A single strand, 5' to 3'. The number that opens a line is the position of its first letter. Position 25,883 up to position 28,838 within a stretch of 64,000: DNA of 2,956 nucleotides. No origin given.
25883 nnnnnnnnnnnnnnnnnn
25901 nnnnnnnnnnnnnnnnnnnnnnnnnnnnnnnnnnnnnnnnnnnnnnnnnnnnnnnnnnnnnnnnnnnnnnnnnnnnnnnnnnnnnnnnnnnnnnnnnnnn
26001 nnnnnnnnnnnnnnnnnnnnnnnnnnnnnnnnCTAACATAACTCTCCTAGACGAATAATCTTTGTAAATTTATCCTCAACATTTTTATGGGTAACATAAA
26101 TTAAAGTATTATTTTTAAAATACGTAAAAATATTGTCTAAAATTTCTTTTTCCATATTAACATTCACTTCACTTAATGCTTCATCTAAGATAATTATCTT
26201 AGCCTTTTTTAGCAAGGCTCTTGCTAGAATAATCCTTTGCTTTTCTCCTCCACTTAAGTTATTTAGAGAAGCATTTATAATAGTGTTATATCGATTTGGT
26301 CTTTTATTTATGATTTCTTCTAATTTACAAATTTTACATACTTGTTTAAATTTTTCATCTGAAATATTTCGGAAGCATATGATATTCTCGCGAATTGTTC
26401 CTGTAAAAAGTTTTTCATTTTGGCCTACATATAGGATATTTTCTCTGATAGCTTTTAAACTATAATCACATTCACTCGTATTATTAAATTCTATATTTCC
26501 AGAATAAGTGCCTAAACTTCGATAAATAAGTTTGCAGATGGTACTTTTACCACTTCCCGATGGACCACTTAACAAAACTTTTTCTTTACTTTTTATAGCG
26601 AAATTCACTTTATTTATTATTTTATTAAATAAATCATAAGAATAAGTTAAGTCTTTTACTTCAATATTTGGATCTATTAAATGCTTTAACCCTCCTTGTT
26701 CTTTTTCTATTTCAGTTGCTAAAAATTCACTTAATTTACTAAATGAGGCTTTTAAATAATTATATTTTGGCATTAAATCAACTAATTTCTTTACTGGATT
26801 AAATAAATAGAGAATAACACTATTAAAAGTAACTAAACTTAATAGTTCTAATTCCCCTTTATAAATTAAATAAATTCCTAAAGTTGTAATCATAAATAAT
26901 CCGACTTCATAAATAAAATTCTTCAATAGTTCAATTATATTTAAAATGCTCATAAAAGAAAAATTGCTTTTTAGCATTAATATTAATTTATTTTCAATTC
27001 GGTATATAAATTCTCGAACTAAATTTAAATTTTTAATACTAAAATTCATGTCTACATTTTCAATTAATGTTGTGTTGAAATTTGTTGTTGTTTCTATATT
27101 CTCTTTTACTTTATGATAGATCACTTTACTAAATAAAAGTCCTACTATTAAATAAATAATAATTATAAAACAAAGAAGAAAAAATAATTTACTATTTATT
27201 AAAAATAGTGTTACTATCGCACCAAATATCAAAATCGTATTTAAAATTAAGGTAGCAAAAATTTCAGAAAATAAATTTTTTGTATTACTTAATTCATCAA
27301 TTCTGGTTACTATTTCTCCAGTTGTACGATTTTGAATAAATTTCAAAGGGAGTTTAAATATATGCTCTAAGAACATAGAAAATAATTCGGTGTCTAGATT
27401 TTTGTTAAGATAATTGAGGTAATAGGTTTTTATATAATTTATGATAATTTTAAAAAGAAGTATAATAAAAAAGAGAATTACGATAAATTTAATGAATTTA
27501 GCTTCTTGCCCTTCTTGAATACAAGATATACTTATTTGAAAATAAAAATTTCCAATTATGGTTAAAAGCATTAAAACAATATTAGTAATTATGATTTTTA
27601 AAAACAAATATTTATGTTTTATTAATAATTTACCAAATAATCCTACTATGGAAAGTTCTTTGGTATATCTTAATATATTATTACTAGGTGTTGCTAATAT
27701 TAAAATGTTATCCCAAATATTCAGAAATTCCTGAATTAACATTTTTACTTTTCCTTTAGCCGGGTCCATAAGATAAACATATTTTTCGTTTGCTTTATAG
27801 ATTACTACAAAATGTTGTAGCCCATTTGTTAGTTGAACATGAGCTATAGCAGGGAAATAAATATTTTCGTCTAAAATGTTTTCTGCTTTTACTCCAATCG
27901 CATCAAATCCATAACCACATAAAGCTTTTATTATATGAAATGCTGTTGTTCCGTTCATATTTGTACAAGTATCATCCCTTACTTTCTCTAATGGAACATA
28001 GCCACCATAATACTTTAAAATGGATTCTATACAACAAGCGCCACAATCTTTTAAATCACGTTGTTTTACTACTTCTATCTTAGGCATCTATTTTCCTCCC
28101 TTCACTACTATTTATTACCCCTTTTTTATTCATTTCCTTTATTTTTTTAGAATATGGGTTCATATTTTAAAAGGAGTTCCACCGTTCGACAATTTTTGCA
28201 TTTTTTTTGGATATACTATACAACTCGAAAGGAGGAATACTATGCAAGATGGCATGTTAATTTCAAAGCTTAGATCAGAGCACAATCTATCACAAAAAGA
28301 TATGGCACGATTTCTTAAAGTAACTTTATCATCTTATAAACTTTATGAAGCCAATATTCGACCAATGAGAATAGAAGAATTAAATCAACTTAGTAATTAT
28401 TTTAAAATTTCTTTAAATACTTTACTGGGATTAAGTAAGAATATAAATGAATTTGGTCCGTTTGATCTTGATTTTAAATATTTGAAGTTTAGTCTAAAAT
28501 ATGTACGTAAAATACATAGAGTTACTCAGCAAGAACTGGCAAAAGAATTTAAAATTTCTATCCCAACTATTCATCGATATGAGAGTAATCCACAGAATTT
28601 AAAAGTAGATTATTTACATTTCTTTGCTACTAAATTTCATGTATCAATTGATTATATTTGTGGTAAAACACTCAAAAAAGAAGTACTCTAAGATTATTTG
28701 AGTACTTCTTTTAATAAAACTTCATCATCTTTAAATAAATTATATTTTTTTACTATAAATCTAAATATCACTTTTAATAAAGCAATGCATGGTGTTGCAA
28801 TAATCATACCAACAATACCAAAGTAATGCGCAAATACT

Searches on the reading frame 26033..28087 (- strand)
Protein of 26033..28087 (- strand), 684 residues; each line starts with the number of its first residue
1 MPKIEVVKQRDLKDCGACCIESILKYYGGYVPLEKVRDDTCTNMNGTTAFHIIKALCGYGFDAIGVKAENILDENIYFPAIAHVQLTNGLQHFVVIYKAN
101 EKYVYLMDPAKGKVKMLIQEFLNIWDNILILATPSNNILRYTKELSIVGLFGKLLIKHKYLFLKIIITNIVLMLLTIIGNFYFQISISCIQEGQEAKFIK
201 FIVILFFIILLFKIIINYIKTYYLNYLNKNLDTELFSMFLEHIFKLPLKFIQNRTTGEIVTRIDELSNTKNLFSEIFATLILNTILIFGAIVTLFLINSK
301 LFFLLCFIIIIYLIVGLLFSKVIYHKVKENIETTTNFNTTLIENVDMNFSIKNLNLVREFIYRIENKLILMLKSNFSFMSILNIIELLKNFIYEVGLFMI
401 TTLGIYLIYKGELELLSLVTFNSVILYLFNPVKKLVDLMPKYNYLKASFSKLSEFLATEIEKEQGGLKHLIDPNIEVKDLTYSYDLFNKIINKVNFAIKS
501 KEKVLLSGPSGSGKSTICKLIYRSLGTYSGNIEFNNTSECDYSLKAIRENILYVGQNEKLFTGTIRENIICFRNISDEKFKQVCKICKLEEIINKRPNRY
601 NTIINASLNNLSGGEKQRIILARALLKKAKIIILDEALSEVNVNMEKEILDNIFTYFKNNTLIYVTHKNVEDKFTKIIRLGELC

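Call 3: search_protein_families(library=pfam, proteins=[window:26033-28087:-], max_evalue=1)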
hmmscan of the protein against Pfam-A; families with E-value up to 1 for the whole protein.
window:26033-28087:- (684 aa): 29 families (the best 25 are shown)
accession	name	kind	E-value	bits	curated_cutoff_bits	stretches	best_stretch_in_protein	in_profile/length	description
PF03412.21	Peptidase_C39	-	5e-33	114.2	22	1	4-136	2-132/133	Peptidase C39 family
PF00664.28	ABC_membrane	-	2e-28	100.3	28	1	164-432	3-274/274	ABC transporter transmembrane region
PF00005.33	ABC_tran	-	2.7e-28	99.7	25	1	492-638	2-136/137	ABC transporter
PF13555.12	AAA_29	-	0.00024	21.2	27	1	493-519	14-40/61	P-loop containing region of AAA domain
PF00004.35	AAA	-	0.00042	21.2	21.2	1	504-567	1-52/131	ATPase family associated with various cellular activities (AAA)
PF00158.32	Sigma54_activat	-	0.0005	20.2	20.2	1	486-540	7-61/168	Sigma-54 interaction domain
PF20720.3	nSTAND3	-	0.00071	19.7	27.2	1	491-546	7-63/155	Novel STAND NTPase 3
PF13238.12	AAA_18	-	0.00088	20.2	29.4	1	504-553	1-38/128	AAA domain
PF13401.12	AAA_22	-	0.00091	20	27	1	504-554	8-57/130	AAA domain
PF03266.21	NTPase_1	-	0.0021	18.4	23.9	1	503-526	1-24/168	NTPase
PF13191.12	AAA_16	-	0.0048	17.8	32.6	1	502-528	25-51/167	AAA ATPase domain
PF12775.13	AAA_7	-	0.0066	16.4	25.8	1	495-539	27-74/181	P-loop containing dynein motor region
PF13173.12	AAA_14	-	0.014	15.9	27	0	503-539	4-39/129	AAA domain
PF04851.21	ResIII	-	0.016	15.6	22.5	1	485-666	10-159/164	Type III restriction enzyme, res subunit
PF02463.25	SMC_N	-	0.022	14.7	40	1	502-669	25-199/220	RecF/RecN/SMC N terminal domain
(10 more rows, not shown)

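Call 4: search_protein_families(library=ncbifam, proteins=[window:26033-28087:-], max_evalue=1)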
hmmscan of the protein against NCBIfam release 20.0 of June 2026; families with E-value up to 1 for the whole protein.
window:26033-28087:- (684 aa): 181 families (the best 25 are shown)
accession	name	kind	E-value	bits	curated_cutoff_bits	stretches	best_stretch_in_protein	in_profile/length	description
TIGR01193.1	bacteriocin_ABC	subfamily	2.9e-107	359.9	523.85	1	9-680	1-681/708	peptide cleavage/export ABC transporter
TIGR03796.1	NHLM_micro_ABC1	equivalog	2e-98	330.4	853.3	1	6-668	4-671/710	NHLP family bacteriocin export ABC transporter peptidase/permease/ATPase subunit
NF045998.1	cleave_ABC_plasm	equivalog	1.2e-93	314.6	500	1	8-669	1-661/673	Mbov_0121 family peptidase domain-containing ABC transporter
TIGR01846.1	type_I_sec_HlyB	subfamily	3.2e-76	257.1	725.55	1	19-668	4-651/694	type I secretion system permease/ATPase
TIGR03375.1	type_I_sec_LssB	subfamily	1.7e-69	234.8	693.1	1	19-669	6-662/696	type I secretion system permease/ATPase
TIGR02203.1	MsbA_lipidA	equivalog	3.3e-58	197.6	602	1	167-668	18-528/572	lipid A export permease/ATP-binding protein MsbA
NF010178.0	PRK13657.1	equivalog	9e-53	179.6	733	1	153-668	12-529/588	glucan ABC transporter ATP-binding protein/ permease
TIGR02857.1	CydD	equivalog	1.9e-51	175.6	435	1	164-670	7-518/529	thiol reductant ABC exporter subunit CydD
TIGR03797.1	NHLM_micro_ABC2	equivalog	7e-49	166.9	709.4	1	144-646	120-624/686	NHLP bacteriocin export ABC transporter permease/ATPase subunit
NF008381.0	PRK11176.1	equivalog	1.1e-46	159.4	867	1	143-668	5-538/582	lipid A ABC transporter ATP-binding protein/permease MsbA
TIGR00958.1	3a01208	subfamily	2.3e-45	155.1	874.6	1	146-668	148-673/711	antigen peptide transporter 2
TIGR01192.1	chvA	subfamily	6.5e-45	153.8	585.4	1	154-668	13-529/585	glucan export ABC transporter ATP-binding protein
NF008364.0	PRK11160.1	equivalog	1.2e-44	152.9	630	1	235-680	95-547/575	heme ABC transporter ATP-binding protein/permease CydC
NF045513.1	HepA_fam_ABC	equivalog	6.2e-44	150.4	725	1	178-668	74-568/610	heterocyst formation ABC transporter subunit HepA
TIGR02868.1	CydC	equivalog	8.4e-44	150.1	329.05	1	249-668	102-529/530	thiol reductant ABC exporter subunit CydC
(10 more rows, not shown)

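Call 45: search_solved_structures(query=window:26036-28087:-, max_evalue=1e-20, show_alignments=1)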
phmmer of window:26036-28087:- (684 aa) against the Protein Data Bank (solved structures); distinct sequences matched with E-value up to 1e-20: 213 (the best 60 are shown).
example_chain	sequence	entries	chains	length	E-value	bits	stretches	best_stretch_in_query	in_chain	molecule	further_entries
4ry2_A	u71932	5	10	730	2.8e-98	333.6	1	5-668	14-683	ABC-type bacteriocin transporter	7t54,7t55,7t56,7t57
8vp3_A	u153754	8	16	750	3.1e-98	333.4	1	5-668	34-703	ABC-type bacteriocin transporter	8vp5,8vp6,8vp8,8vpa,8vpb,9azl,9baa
4s0f_A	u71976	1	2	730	6.5e-98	332.3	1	5-668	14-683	ABC-type bacteriocin transporter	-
6v9z_A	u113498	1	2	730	4.4e-97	329.6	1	5-668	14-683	ABC-type bacteriocin transporter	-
8vp9_A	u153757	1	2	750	9.7e-96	325.2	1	5-668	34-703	ABC-type bacteriocin transporter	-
8hf4_A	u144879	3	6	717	4.5e-84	286.6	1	9-679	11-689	Transport/processing ATP-binding protein ComA | Competence factor transporting ATP-binding protein/permease ComA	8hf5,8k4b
8hf7_A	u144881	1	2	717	8.2e-84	285.8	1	9-679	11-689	Competence factor transporting ATP-binding protein/permease ComA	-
8hf6_A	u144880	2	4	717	1e-83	285.4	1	9-679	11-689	Competence factor transporting ATP-binding protein/permease ComA | Transport/processing ATP-binding protein ComA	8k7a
8vow_A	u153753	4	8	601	1.1e-65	225.9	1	154-668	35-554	ABC-type bacteriocin transporter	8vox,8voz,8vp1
4f4c_A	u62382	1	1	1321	6.6e-54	187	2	226-668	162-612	Multidrug resistance protein pgp-1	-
7niu_A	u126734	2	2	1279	6.8e-54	186.9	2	463-668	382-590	Isoform 2 of Phosphatidylcholine translocator ABCB4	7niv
6s7p_A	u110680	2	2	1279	4.4e-53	184.2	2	463-668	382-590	Phosphatidylcholine translocator ABCB4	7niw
7sgr_J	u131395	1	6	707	2.2e-52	182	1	69-669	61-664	Alpha-hemolysin translocation ATP-binding protein HlyB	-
8dck_A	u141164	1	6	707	5.1e-52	180.7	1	69-669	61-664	Alpha-hemolysin translocation ATP-binding protein HlyB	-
7zk4_A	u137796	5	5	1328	3.2e-51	178.1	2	203-668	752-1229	ATP-dependent translocase ABCB1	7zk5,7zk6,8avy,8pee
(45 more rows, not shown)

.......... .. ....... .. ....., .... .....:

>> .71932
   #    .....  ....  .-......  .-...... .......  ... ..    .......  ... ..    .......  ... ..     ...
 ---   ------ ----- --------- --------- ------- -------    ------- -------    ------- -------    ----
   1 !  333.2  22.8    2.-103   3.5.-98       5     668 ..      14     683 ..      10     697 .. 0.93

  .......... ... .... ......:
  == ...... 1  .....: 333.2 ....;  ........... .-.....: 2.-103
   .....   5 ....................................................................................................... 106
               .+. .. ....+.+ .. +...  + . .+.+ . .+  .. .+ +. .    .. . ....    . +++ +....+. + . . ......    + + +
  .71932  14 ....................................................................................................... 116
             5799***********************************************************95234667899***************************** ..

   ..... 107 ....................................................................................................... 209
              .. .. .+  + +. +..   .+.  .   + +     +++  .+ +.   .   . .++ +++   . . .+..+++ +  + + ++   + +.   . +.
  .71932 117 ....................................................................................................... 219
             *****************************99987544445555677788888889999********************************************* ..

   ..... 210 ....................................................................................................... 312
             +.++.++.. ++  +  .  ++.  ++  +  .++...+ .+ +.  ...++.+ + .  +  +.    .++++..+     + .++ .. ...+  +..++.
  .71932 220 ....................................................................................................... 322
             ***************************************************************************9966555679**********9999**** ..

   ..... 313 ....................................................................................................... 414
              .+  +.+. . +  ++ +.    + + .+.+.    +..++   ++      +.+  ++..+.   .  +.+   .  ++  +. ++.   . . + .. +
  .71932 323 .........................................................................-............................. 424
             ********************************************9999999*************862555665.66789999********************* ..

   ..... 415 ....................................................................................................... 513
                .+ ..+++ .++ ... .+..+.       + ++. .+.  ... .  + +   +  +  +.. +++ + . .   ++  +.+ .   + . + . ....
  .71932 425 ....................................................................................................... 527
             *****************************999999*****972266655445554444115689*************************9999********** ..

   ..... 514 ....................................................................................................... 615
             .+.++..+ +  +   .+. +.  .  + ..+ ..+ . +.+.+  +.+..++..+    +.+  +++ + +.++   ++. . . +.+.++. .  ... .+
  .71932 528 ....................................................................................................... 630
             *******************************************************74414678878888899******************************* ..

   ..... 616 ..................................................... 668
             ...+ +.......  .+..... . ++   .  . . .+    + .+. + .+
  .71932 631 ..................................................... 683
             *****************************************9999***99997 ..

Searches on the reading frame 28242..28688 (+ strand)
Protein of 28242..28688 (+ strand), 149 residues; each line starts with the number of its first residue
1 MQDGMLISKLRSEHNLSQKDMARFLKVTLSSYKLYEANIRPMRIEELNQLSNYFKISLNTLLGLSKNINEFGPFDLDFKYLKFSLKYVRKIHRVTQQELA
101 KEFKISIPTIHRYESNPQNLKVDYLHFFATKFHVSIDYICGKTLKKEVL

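Call 3: search_protein_families(library=pfam, proteins=[window:28242-28688:+], max_evalue=1)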
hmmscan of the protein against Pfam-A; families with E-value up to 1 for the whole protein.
seq(149 aa): 23 families
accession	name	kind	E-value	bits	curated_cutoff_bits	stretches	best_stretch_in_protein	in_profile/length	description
PF01381.28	HTH_3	-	4.2e-16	59.2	23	2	85-139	1-55/55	Helix-turn-helix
PF12844.13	HTH_19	-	8e-14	51.7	30.2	2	6-62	3-59/64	Helix-turn-helix domain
PF13443.12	HTH_26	-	2.2e-08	34.7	22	2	7-65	2-61/63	Cro/C1-type HTH DNA-binding domain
PF13560.12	HTH_31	-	7.1e-07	29.9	27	2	9-54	8-54/64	Helix-turn-helix domain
PF13412.12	HTH_24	-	0.00023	21.1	21.9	1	93-113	17-37/48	Winged helix-turn-helix DNA-binding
PF08279.18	HTH_11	-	0.00063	20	25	1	93-113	14-35/55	HTH domain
PF20432.4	Xre-like-HTH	-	0.0028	18.4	25.8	1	94-123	24-53/63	Antitoxin Xre-like helix-turn-helix domain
PF04545.22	Sigma70_r4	-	0.0041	17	24.1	1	89-115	16-42/50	Sigma-70, region 4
PF00376.29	MerR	-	0.013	15.7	28.2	1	98-115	4-21/38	MerR family regulatory protein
PF01047.28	MarR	-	0.015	15.6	24.6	0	94-110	18-34/59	MarR family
PF13613.12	HTH_Tnp_4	-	0.021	14.9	27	1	92-113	18-39/53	Helix-turn-helix of DDE superfamily endonuclease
PF13744.12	HTH_37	-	0.025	14.8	27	0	6-46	22-63/80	Helix-turn-helix domain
PF13545.12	HTH_Crp_2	-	0.042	14.3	27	0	93-112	22-41/70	Crp-like helix-turn-helix domain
PF09012.17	FeoC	-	0.047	14.3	21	0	86-110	7-31/69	FeoC like transcriptional regulator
PF08220.18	HTH_DeoR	-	0.073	13.3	21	0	85-112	6-33/57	DeoR-like helix-turn-helix domain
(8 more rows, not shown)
